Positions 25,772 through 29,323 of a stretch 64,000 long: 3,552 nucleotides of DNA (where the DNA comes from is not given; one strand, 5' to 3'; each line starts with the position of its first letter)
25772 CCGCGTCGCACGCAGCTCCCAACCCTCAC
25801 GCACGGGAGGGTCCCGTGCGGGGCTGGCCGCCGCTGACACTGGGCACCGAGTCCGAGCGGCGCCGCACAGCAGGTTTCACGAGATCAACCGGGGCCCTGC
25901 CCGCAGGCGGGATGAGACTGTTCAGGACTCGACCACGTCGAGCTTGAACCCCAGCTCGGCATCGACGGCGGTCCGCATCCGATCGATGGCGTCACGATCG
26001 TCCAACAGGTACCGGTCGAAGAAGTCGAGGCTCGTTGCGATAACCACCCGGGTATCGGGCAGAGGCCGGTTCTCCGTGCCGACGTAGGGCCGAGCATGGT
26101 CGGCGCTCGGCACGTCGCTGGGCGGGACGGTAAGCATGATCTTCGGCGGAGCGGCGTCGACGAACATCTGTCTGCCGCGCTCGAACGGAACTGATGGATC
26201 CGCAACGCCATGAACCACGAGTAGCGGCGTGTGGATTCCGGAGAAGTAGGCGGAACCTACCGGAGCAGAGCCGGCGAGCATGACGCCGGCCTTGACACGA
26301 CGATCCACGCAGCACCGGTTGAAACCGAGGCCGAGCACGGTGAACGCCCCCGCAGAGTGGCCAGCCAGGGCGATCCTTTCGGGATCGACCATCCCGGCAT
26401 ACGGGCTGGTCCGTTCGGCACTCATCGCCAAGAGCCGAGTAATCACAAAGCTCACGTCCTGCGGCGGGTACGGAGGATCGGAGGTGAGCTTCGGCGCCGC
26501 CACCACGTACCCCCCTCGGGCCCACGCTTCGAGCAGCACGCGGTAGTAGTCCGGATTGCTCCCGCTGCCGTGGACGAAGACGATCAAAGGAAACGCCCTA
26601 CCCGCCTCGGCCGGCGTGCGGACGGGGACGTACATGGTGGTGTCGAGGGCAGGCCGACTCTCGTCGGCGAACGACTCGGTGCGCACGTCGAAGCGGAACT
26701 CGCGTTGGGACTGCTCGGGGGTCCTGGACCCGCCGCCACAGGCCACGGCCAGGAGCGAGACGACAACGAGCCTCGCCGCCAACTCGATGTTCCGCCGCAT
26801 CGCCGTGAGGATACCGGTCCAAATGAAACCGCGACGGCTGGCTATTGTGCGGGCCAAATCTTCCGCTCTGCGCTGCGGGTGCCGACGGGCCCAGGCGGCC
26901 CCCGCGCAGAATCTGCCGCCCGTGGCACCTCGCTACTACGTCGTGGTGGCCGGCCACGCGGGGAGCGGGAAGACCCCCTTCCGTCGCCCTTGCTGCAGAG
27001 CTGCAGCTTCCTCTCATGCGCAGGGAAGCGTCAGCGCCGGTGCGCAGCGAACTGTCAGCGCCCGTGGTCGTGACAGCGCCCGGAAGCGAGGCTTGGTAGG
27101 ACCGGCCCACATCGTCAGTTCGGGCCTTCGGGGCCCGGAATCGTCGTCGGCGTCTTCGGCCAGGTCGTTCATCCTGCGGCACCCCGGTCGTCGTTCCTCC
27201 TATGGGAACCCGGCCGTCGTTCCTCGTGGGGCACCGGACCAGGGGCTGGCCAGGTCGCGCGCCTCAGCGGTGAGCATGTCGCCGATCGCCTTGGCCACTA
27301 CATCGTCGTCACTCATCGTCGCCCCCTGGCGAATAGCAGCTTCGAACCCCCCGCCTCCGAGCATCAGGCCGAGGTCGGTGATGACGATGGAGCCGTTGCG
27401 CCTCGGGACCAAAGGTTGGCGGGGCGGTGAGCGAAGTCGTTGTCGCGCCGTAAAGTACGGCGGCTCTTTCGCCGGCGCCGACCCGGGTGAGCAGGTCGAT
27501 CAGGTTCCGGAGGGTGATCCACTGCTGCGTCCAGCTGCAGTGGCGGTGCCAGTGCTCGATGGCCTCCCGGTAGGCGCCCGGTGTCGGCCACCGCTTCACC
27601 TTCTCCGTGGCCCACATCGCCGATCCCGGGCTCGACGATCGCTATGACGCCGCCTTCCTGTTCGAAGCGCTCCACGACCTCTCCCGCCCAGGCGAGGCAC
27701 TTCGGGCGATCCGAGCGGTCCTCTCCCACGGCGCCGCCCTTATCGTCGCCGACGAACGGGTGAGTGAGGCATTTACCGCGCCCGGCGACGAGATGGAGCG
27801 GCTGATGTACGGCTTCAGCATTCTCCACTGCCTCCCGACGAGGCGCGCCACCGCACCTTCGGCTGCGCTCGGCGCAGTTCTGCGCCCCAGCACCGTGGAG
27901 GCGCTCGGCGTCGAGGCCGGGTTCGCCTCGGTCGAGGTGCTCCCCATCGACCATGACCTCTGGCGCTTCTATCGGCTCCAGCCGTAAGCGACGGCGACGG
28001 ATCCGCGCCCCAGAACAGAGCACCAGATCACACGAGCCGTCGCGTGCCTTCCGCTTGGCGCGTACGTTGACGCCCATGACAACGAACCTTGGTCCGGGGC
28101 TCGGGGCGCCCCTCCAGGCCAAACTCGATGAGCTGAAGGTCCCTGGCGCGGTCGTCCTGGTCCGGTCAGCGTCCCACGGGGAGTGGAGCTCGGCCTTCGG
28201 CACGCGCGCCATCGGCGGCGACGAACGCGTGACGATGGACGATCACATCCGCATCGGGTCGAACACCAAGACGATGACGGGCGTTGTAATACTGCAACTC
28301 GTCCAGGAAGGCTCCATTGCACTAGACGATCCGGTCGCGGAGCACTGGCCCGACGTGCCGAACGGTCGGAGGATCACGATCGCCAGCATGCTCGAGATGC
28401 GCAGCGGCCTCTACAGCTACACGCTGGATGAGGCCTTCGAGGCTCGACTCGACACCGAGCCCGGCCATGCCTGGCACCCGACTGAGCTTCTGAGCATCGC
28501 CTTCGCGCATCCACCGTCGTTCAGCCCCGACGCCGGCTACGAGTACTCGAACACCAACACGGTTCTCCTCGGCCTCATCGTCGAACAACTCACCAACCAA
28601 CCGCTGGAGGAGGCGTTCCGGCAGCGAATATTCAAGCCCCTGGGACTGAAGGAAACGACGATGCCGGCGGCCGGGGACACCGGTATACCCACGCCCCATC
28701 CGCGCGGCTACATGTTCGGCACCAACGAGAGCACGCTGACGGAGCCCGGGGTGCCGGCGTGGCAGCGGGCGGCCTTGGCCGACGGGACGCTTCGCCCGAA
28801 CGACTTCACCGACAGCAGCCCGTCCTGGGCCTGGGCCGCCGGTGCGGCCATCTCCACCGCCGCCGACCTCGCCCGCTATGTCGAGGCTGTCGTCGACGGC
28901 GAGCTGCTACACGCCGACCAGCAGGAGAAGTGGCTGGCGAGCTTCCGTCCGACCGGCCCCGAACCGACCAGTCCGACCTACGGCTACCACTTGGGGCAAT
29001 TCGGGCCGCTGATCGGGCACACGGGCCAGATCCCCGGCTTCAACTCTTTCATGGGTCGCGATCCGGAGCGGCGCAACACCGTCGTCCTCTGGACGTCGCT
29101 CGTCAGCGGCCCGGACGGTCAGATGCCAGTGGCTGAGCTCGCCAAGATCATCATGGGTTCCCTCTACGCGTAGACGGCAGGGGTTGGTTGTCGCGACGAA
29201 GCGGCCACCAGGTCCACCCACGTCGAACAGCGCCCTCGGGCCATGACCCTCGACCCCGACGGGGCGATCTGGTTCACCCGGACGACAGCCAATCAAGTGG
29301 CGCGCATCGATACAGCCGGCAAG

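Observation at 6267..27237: Dispersed family of 26-nt tandem repeats at six intergenic loci, all in the same orientation and confined to the accessory third of the window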

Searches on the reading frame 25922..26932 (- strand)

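Call 15: search_protein_families(library=pfam, proteins=[window:25922-26932:-], max_evalue=0.01)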
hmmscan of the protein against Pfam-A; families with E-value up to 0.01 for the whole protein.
window:25922-26932:- (336 aa): 7 families
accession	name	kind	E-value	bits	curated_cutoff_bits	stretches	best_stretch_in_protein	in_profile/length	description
PF07224.18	Chlorophyllase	-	4.4e-10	39.3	26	1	102-207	31-138/301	Chlorophyllase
PF12697.13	Abhydrolase_6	-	2.5e-09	38.6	26.3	1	117-331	1-195/217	Alpha/beta hydrolase family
PF20434.5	BD-FAE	-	3.1e-07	30.5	26.8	1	106-200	5-104/215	BD-FAE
PF03403.19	PAF-AH_p_II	-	7.2e-07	28.5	20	0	108-147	94-133/372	Platelet-activating factor acetylhydrolase, isoform II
PF12740.14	PETase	-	6.5e-05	22.9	28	1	106-249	46-183/263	PET hydrolase-like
PF00326.27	Peptidase_S9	-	9.1e-05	22.5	22.6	0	233-257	143-167/213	Prolyl oligopeptidase family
PF12146.15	Hydrolase_4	-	0.00074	19.3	27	0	233-261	190-218/239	Serine aminopeptidase, S33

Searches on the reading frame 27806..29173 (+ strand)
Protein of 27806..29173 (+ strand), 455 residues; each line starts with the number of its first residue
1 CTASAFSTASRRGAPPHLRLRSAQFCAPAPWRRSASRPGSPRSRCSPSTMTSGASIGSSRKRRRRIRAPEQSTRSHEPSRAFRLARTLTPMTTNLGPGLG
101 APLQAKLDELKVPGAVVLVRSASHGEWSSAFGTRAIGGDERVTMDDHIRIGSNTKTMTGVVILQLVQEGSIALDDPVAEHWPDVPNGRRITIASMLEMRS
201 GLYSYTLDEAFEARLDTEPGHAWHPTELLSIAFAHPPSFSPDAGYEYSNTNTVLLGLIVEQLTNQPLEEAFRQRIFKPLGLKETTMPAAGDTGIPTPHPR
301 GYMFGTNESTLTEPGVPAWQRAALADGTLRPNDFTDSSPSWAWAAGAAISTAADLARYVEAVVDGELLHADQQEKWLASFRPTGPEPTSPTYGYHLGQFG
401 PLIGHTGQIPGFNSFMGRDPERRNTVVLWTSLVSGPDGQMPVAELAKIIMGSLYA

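Call 15: search_protein_families(library=pfam, proteins=[window:27806-29173:+], max_evalue=0.01)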
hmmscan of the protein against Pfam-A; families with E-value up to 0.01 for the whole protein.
window:27806-29173:+ (455 aa): 1 family
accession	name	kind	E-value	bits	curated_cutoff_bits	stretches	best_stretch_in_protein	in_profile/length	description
PF00144.29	Beta-lactamase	-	1.3e-55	189.4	27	1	105-436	7-315/329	Beta-lactamase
